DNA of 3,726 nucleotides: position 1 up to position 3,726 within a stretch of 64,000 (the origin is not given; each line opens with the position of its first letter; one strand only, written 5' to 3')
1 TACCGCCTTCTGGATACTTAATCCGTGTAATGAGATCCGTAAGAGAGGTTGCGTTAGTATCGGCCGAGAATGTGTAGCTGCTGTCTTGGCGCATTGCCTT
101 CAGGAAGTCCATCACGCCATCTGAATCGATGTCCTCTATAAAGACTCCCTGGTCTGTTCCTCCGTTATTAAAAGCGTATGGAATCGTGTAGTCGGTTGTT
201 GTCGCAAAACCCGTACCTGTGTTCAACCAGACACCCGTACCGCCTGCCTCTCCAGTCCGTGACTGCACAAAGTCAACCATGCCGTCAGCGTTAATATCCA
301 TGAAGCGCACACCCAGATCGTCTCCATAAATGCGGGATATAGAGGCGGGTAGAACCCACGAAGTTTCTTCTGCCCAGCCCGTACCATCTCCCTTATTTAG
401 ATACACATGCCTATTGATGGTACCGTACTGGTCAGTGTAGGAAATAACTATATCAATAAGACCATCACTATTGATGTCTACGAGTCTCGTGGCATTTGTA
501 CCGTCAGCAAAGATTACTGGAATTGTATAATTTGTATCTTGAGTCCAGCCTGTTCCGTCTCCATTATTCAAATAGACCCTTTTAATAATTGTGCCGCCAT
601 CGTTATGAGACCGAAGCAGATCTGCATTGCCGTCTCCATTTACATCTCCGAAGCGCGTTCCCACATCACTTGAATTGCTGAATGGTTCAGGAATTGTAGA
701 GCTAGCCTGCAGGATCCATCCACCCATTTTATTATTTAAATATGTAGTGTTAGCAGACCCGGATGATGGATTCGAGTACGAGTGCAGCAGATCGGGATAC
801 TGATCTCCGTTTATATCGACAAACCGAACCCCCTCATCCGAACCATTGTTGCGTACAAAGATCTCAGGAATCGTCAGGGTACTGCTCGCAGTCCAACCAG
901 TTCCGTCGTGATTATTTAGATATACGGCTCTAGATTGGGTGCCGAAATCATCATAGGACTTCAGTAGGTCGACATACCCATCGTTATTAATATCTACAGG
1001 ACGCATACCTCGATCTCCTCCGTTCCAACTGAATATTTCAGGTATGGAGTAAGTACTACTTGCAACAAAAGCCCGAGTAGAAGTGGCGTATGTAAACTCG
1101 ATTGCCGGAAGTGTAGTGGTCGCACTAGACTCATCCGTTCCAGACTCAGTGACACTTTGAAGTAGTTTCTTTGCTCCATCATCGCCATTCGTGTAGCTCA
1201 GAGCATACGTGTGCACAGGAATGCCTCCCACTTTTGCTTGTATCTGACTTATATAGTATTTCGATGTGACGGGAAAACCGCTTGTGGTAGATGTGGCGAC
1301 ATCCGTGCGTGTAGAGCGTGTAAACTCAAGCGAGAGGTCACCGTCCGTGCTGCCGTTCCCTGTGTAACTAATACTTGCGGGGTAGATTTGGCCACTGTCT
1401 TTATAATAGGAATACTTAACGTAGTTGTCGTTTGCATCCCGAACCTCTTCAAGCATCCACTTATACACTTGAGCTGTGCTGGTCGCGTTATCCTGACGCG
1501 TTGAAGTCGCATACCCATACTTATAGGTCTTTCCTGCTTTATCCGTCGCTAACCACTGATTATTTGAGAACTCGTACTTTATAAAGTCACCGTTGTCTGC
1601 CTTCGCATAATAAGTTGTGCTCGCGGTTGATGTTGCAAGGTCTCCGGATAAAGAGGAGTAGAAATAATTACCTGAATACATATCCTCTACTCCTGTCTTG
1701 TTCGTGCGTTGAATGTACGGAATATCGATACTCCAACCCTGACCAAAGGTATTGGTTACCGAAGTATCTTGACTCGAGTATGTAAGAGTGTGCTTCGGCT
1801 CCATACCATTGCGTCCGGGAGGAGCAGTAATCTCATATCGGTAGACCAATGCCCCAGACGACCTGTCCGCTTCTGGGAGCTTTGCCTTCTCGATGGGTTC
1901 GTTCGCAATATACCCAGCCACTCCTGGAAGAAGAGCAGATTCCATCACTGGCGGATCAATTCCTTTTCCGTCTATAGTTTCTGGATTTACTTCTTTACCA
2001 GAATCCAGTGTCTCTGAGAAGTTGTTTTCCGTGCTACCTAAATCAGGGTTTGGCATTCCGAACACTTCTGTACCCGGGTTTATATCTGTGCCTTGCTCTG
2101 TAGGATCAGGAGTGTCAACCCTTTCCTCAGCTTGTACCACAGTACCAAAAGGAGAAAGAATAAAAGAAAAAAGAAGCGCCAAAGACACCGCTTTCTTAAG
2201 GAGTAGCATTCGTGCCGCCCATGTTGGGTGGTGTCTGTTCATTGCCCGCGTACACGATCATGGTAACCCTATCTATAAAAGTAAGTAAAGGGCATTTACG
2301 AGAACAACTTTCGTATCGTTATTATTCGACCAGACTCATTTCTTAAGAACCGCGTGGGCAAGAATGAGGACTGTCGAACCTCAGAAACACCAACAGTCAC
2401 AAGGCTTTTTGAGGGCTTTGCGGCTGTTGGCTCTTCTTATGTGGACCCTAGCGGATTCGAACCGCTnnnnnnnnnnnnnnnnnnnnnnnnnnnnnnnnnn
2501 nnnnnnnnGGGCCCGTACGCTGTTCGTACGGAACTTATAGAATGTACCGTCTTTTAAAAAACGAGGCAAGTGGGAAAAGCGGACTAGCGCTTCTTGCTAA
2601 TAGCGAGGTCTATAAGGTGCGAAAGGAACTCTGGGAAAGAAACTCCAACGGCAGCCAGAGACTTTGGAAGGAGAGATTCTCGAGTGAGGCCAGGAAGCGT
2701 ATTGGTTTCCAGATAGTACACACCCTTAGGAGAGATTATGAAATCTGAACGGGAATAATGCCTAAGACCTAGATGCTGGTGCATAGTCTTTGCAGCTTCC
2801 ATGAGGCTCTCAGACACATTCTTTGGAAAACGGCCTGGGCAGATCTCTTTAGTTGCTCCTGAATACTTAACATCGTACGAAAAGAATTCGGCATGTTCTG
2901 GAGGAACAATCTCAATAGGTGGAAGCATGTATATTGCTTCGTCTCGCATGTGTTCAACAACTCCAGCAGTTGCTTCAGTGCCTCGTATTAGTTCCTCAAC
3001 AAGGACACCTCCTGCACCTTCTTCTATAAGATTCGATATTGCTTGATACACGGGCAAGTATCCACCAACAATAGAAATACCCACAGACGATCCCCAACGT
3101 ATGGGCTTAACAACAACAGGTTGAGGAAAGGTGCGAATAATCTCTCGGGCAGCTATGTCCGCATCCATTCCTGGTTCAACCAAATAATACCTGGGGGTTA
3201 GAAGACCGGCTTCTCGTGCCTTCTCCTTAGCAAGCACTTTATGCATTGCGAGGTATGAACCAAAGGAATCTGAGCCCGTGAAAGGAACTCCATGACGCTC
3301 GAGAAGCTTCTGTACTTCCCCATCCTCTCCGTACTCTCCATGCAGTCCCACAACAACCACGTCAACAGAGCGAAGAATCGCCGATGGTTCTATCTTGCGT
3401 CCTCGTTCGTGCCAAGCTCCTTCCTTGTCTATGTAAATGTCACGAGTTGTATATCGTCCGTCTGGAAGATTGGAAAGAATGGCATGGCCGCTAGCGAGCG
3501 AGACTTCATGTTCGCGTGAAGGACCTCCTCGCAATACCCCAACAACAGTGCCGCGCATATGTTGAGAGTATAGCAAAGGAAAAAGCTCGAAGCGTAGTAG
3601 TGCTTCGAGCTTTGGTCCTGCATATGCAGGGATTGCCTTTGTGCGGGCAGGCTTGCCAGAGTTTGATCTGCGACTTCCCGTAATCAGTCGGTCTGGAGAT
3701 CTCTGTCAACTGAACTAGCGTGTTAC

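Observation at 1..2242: N-terminus of an SpvB / FG-GAP (TcC/Rhs-type) polymorphic toxin at the window edge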

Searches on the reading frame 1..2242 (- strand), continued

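Call 70: search_solved_structures(query=A1, max_evalue=0.001, show_alignments=1)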
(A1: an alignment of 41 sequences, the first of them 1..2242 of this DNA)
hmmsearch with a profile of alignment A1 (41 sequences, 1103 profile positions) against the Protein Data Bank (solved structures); distinct sequences matched with E-value up to 0.001: 50.
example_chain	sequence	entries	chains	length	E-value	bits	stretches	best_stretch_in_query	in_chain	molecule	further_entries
6l7i_F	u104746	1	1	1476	3.1e-46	161.2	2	287-797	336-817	TcdB1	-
5kis_A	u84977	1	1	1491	1.4e-44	155.7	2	287-784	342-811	YenB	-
9c4k_P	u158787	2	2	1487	1.4e-44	155.7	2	287-784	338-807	Toxin subunit YenB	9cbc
4igl_A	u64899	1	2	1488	1.4e-44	155.7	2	287-784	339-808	YenB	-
6p0x_A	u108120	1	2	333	1.8e-13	52.7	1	85-229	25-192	Salmonella plasmid virulence: SpvB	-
5mb4_A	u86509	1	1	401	3.3e-09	38.6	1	389-567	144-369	GlcNAc specific lectin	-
4tqj_A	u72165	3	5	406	5.4e-09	37.9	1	419-625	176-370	Lectin 2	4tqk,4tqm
7pq5_L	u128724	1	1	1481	8.9e-09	37.1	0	946-1049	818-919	Tre23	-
4up4_A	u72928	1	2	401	1.3e-07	33.3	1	352-670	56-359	LECTIN PVL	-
2bwm_A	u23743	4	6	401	4.2e-07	31.6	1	352-670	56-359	PSATHYRELLA VELUTINA LECTIN PVL | PSATHYRELLA VELUTINA LECTIN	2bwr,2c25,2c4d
7q97_A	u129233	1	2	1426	2.4e-06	29.1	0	955-1037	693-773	Rhs family protein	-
9ind_A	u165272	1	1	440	2.9e-06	28.8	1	345-517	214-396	Integrin alpha-V heavy chain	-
8ij5_E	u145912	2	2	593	3e-06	28.7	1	345-547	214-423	Integrin alpha-V heavy chain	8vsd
8tcg_A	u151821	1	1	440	3.1e-06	28.7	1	345-509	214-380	Integrin alpha-V heavy chain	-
8w30_A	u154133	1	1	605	3.4e-06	28.6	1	345-547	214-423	Integrin alpha-V heavy chain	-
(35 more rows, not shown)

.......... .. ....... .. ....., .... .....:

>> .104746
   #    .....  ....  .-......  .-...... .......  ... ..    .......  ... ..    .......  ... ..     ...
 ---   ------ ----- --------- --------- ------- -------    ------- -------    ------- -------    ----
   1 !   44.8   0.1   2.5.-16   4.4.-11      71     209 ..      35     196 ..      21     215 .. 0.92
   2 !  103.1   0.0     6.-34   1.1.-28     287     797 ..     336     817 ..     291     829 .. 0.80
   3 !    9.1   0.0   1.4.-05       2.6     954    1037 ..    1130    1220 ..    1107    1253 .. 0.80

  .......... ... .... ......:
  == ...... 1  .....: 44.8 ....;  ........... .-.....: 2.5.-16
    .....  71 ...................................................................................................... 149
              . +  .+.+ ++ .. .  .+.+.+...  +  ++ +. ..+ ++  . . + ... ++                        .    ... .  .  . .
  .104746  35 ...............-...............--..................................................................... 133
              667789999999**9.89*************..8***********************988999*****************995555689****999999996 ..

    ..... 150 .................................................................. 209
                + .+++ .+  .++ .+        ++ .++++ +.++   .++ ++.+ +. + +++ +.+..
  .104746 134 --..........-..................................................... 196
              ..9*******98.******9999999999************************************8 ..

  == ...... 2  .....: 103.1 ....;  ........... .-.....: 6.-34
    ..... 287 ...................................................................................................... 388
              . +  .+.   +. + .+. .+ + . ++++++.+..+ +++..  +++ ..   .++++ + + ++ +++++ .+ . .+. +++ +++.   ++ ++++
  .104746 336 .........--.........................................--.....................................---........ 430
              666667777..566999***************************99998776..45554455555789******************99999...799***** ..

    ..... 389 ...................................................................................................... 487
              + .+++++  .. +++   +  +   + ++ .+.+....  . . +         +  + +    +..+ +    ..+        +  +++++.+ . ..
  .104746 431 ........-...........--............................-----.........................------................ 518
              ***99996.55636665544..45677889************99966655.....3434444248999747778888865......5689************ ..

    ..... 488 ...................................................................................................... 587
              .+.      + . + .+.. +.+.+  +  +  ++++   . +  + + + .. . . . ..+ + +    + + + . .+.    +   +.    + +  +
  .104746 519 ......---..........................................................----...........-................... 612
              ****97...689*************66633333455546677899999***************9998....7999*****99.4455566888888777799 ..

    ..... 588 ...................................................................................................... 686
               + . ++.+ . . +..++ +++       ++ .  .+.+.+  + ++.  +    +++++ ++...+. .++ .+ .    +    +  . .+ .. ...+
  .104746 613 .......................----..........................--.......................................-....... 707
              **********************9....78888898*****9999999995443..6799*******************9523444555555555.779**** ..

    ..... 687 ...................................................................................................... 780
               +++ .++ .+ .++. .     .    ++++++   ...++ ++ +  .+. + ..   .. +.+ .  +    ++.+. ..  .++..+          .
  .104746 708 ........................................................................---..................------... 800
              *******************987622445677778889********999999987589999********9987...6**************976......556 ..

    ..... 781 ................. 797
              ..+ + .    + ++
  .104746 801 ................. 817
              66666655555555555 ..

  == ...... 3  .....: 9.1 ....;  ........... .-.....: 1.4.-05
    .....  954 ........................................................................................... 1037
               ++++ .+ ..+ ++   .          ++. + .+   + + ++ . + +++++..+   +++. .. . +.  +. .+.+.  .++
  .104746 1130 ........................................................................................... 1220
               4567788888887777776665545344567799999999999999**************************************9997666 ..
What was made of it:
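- Closest known: TcB subunits of Tc. Different: The propeller keeps all six DxNxDGxxD loops, whereas in the TcdB1 alignment most are degenerate, for example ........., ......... and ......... (call 70).
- The family profile hits TcdB1 at E=3.1e-46 and YenB at E=1.4e-44 (call 70).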

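Call 71: search_protein_families(library=ncbifam, proteins=[P0350, P0351, L002:3842-10066:+, L003:6188-13099:+], max_evalue=0.001)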
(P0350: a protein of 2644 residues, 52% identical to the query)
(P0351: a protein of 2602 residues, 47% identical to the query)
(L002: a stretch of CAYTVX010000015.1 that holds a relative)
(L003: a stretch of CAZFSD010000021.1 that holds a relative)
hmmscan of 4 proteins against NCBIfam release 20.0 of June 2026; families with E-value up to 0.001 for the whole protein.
P0350 (2644 aa): 4 families
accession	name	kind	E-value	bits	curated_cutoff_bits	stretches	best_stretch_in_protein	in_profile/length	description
NF041572.1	rhamnosid_Flavobac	equivalog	1e-17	63.6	1800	2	2054-2166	28-136/946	alpha-L-rhamnosidase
TIGR03696.1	Rhs_assc_core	domain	1.7e-14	54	32.5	1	2382-2480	1-76/76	RHS repeat-associated core domain-containing protein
TIGR01643.1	YD_repeat_2x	repeat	7e-13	48.5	15.8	2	1281-1311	1-31/42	YD repeat-containing protein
NF047539.1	XAC2610_fam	domain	3.3e-05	24.3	35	0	509-541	3-36/89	XAC2610-related protein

P0351 (2602 aa): 1 family
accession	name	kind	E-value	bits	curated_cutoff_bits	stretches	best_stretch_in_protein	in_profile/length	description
TIGR03696.1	Rhs_assc_core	domain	2.6e-14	53.4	32.5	1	2319-2408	1-76/76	RHS repeat-associated core domain-containing protein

L002:3842-10066:+ (2074 aa): 4 families
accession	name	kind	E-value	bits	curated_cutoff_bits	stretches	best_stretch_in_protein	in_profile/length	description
TIGR01643.1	YD_repeat_2x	repeat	4.9e-17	61.6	15.8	1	1318-1348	1-31/42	YD repeat-containing protein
TIGR03696.1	Rhs_assc_core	domain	3.2e-16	59.6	32.5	1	1781-1871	1-75/76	RHS repeat-associated core domain-containing protein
NF011780.0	PRK15244.1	equivalog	1.4e-05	23.9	1133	1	228-290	152-214/591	SPI-2 type III secretion system effector NAD(+)--protein-arginine ADP-ribosyltransferase SpvB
NF047539.1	XAC2610_fam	domain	0.00019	21.9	35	0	558-619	2-63/89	XAC2610-related protein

L003:6188-13099:+ (2303 aa): 2 families
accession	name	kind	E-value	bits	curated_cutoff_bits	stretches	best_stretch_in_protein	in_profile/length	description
TIGR01643.1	YD_repeat_2x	repeat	2.4e-33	113.3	15.8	3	1293-1325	1-33/42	YD repeat-containing protein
TIGR03696.1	Rhs_assc_core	domain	3e-20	72.5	32.5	1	2009-2097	2-75/76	RHS repeat-associated core domain-containing protein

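Call 74: find_related_loci(query=A1, collection=viral_contigs, flank=8000)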
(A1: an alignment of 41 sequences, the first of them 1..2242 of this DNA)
Query A1 (747 aa) in viral_contigs; peptide patterns used: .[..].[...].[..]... (x = any residue, [..] = any of these).
277 stretches matched a pattern; 15 encode a relative of the query (tblastn E <= 1e-3); 15 distinct loci.
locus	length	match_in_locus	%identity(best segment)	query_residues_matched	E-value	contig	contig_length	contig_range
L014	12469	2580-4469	24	128-714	3e-16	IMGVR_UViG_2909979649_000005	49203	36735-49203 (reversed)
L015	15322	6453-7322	31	408-683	5e-15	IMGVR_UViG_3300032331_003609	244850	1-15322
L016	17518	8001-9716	24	134-659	3e-13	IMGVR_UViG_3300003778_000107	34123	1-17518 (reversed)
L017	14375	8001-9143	25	117-484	2e-13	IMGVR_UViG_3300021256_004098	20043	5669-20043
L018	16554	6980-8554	23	87-560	2e-12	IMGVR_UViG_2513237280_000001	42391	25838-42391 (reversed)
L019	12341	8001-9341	22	70-491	5e-10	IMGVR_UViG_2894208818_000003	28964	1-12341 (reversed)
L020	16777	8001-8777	28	411-683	1e-9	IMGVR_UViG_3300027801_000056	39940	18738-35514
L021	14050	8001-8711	28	411-662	6e-9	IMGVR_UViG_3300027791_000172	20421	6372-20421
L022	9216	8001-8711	28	411-662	6e-9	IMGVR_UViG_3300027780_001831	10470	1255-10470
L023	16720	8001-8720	26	383-599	7e-8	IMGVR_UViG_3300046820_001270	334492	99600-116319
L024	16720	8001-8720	24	408-662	6e-7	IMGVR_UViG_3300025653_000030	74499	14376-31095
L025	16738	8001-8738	26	416-672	7e-7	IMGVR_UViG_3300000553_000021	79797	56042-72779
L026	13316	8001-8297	33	586-688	1e-5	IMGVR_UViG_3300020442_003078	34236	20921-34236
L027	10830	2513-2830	25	624-747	6e-5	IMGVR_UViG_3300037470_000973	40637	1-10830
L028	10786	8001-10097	21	129-714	4e-5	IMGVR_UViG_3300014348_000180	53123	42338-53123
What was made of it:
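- Tried and rejected: Phage carriage is unsupported: viral contigs give only FG-GAP-level matches of 21-33% identity (call 74).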

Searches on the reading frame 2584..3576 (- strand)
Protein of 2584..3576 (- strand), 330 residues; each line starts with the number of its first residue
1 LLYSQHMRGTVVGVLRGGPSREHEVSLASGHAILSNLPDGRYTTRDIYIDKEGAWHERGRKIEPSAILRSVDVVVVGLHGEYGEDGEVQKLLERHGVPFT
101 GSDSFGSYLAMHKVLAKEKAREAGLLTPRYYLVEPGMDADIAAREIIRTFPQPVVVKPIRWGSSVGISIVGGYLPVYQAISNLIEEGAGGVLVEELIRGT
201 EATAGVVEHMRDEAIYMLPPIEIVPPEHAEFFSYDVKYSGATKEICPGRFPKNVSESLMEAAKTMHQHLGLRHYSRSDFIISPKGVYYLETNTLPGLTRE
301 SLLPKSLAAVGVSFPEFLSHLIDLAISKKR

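Call 18: find_encoding_contigs(protein=window:2584-3558:-, flank=10000, max_places=4)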
Protein window:2584-3558:- (324 aa): no gene with exactly this product is on record in the collection.

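Call 37: search_protein_families(library=pfam, proteins=[window:2584-3576:-], max_evalue=0.0001)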
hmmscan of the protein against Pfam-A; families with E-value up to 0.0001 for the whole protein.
window:2584-3576:- (330 aa): 2 families
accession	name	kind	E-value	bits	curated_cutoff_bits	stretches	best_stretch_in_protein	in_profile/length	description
PF07478.18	Dala_Dala_lig_C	-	8.7e-34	117.3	24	1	122-322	4-203/204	D-ala D-ala ligase C-terminus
PF01820.27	Dala_Dala_lig_N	-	6.2e-23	82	34.6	2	12-58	2-48/121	D-ala D-ala ligase N-terminus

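Call 58: find_homologous_proteins(query=window:2584-3558:-, max_evalue=1e-80)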
Query window:2584-3558:- (324 aa): 2794 proteins with E <= 1e-80 among 8000 candidates; the best 120 are listed.
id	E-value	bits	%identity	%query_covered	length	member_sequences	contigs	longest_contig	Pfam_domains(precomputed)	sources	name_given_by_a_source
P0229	4.4e-212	721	100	100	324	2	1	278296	PF01820.28,PF07478.19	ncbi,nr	ncbi:MAG: D-alanine--D-alanine ligase [Parcubacteria group bacterium]|nr:D-alanine--D-alanine ligase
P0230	3.5e-162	557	75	100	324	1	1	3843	PF01820.28,PF02655.20,PF07478.19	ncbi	-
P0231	2.5e-161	555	74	100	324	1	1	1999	PF01820.28,PF02655.20,PF07478.19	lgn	-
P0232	8.1e-161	553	74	100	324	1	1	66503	PF01820.28,PF02655.20,PF07478.19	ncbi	ncbi:MAG: ATP-grasp domain-containing protein [Patescibacteria group bacterium]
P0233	2.7e-160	551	74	100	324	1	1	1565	PF01820.28,PF02655.20,PF07478.19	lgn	-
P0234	2.9e-160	551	73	100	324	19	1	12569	PF01820.28,PF02655.20,PF07478.19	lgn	-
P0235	3.9e-160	551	74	100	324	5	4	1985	PF01820.28,PF02655.20,PF07478.19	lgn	-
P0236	4.0e-160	551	75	100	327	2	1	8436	PF01820.28,PF02655.20,PF07478.19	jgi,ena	-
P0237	4.9e-160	550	76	100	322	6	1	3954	PF01820.28,PF07478.19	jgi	jgi:D-alanine-D-alanine ligase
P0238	6.9e-160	550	74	100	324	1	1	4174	PF01820.28,PF02655.20,PF07478.19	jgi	-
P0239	7.3e-159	547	74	100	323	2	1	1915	PF01820.28,PF07478.19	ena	-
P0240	2.2e-158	545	75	100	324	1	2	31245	PF01820.28,PF07478.19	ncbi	-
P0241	4.7e-158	544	74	100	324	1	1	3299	PF01820.28,PF07478.19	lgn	-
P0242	8.1e-158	543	74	100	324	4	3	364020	PF01820.28,PF02655.20,PF07478.19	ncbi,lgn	-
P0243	8.1e-158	543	74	100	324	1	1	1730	PF01820.28,PF02655.20,PF07478.19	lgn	-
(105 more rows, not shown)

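Call 59: find_encoding_contigs(protein=P0229, flank=10000, max_places=3)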
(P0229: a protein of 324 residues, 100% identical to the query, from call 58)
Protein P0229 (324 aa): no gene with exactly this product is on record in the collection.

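Call 61: list_cluster_members(proteins=[P0229, P0109])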
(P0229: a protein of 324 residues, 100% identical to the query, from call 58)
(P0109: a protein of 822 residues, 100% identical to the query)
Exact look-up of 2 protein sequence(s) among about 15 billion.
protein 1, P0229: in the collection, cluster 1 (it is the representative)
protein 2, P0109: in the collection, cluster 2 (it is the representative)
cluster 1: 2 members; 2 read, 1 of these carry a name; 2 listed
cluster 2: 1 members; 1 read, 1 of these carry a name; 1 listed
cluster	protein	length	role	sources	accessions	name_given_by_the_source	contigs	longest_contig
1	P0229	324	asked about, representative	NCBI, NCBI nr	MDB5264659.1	MAG: D-alanine--D-alanine ligase [Parcubacteria group bacterium] | D-alanine--D-alanine ligase [Parcubacteria group bacterium]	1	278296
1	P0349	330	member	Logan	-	-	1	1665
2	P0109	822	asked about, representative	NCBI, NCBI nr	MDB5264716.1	MAG: topA [Parcubacteria group bacterium] | topA [Parcubacteria group bacterium]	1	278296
